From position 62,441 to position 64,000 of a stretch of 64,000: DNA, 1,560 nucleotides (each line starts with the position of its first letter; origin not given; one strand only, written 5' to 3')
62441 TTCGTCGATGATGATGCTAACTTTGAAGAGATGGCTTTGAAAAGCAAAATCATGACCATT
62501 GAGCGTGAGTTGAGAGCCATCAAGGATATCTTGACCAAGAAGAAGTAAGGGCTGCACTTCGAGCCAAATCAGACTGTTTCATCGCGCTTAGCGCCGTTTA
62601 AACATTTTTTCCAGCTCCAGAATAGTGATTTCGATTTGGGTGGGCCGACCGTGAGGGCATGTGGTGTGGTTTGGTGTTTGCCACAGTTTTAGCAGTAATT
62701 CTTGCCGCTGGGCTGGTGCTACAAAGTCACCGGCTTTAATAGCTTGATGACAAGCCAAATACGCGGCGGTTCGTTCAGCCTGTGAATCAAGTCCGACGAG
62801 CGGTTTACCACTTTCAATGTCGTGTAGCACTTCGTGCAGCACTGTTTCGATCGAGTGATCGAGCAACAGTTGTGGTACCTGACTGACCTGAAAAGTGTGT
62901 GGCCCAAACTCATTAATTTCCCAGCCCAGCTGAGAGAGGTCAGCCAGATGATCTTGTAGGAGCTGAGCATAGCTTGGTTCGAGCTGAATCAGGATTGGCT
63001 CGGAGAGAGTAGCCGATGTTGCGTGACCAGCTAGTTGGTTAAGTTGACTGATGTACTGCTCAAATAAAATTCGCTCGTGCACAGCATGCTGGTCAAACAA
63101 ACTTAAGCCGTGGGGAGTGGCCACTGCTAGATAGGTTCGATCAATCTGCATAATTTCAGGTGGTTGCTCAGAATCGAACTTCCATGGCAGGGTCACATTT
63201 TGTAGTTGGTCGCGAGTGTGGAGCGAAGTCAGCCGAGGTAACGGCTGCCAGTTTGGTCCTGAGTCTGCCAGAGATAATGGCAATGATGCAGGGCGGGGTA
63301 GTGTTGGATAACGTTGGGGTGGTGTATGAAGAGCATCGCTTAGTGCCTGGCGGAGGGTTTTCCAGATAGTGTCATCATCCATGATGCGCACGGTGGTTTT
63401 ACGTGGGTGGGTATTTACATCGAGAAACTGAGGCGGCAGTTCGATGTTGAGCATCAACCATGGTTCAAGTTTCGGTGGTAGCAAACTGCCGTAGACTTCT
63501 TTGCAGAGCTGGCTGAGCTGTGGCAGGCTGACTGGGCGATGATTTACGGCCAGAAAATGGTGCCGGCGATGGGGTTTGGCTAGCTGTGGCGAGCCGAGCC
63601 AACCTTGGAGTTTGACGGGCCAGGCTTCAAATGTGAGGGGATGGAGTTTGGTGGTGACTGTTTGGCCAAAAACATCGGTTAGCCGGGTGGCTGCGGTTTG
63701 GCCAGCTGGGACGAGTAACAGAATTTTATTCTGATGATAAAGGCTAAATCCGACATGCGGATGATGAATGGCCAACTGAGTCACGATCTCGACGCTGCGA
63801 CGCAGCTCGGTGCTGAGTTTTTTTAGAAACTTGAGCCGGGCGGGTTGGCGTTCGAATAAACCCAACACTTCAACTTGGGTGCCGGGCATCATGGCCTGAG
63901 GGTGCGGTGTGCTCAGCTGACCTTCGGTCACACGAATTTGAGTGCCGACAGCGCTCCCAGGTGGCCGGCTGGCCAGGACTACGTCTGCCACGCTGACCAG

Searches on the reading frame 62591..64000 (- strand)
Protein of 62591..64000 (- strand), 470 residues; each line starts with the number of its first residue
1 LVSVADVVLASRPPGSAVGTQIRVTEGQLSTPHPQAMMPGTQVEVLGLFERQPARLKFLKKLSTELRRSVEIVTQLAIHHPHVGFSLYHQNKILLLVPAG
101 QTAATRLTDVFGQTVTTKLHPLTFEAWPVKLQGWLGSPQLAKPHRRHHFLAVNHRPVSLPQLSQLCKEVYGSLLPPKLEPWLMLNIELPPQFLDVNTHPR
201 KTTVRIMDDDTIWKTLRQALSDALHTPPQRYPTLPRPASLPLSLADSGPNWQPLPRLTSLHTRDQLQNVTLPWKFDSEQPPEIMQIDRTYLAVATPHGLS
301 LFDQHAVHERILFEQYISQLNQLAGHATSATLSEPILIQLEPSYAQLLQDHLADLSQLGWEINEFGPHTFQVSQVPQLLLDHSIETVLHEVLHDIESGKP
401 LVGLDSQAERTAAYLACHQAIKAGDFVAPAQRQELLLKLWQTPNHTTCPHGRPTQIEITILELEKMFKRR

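Call 64: search_protein_families(library=pfam, proteins=[window:62591-64000:-], max_evalue=0.00001)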
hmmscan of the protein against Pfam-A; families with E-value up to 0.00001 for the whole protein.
window:62591-64000:- (470 aa): 2 families
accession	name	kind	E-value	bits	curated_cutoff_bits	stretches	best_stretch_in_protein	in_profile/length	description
PF08676.16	MutL_C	-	9.5e-29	100.4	25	1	283-425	1-140/142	MutL C terminal dimerisation domain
PF01119.25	DNA_mis_repair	-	5.7e-28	97.4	26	1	108-224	2-118/119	DNA mismatch repair protein, C-terminal domain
